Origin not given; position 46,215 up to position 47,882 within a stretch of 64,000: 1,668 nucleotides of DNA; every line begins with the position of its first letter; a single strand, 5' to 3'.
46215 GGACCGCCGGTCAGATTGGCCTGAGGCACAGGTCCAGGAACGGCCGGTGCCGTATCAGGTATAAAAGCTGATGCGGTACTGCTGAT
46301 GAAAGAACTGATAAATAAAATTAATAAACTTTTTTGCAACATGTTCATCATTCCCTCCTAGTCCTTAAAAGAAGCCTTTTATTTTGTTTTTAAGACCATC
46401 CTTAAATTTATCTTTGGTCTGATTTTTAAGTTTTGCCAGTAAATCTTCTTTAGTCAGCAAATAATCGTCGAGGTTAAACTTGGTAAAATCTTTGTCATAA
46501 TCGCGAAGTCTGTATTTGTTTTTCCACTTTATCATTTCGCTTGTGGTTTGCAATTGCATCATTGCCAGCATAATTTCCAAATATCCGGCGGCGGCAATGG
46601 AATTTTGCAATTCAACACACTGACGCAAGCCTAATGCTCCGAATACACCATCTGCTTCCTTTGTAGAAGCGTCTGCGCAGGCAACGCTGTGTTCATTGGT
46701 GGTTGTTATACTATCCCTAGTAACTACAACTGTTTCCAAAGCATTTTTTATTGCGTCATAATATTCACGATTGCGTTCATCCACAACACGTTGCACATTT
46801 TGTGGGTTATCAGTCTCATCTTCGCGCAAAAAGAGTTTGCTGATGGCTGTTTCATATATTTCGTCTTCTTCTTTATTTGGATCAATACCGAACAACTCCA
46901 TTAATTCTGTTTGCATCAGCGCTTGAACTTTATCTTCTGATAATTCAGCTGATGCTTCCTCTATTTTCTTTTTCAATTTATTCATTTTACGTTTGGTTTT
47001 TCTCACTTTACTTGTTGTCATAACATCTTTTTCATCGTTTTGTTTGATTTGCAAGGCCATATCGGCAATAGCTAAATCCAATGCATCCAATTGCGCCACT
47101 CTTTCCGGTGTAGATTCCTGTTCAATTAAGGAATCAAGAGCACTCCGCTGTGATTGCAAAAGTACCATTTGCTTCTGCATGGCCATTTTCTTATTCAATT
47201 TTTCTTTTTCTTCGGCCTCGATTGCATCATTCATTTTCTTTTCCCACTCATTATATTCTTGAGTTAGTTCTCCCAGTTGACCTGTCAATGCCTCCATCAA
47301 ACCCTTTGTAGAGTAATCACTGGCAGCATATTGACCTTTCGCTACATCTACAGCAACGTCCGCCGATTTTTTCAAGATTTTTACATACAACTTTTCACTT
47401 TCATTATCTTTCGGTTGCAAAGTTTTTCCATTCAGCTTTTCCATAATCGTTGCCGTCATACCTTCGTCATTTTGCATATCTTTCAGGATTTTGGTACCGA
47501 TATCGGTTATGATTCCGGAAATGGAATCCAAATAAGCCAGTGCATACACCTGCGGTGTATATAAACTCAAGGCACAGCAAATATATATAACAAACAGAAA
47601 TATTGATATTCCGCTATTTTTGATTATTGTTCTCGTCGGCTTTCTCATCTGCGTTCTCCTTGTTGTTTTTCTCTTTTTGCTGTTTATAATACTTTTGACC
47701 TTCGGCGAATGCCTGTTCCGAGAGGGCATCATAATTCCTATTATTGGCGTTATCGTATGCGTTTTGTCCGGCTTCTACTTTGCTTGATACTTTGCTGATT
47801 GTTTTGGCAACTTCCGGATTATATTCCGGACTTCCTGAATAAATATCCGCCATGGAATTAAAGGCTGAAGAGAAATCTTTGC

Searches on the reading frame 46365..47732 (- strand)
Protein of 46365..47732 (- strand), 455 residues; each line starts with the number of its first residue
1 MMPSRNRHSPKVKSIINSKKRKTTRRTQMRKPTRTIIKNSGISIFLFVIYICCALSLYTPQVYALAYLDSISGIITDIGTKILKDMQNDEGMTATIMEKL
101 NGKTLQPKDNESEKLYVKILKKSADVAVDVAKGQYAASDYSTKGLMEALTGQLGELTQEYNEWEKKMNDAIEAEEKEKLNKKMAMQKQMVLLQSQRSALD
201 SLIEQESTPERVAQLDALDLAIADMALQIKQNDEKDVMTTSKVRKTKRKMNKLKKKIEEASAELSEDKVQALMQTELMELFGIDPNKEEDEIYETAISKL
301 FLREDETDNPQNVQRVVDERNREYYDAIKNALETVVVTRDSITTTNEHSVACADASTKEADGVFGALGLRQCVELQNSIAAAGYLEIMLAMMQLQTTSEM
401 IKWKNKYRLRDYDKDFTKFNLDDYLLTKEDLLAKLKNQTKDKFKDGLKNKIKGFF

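Call 7: search_protein_families(library=pfam, proteins=[window:46365-47732:-], max_evalue=0.01)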
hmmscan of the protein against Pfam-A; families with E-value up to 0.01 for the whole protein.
window:46365-47732:- (455 aa): 1 family
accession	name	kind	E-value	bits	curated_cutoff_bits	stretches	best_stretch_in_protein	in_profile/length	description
PF19962.4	EAD9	-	0.0065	16.7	25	1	147-183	9-45/62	Effector-associated domain 9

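Call 9: search_protein_families(library=ncbifam, proteins=[window:46365-47732:-], max_evalue=0.01)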
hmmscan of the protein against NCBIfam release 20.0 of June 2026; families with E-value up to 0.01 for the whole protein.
window:46365-47732:- (455 aa): 0 families
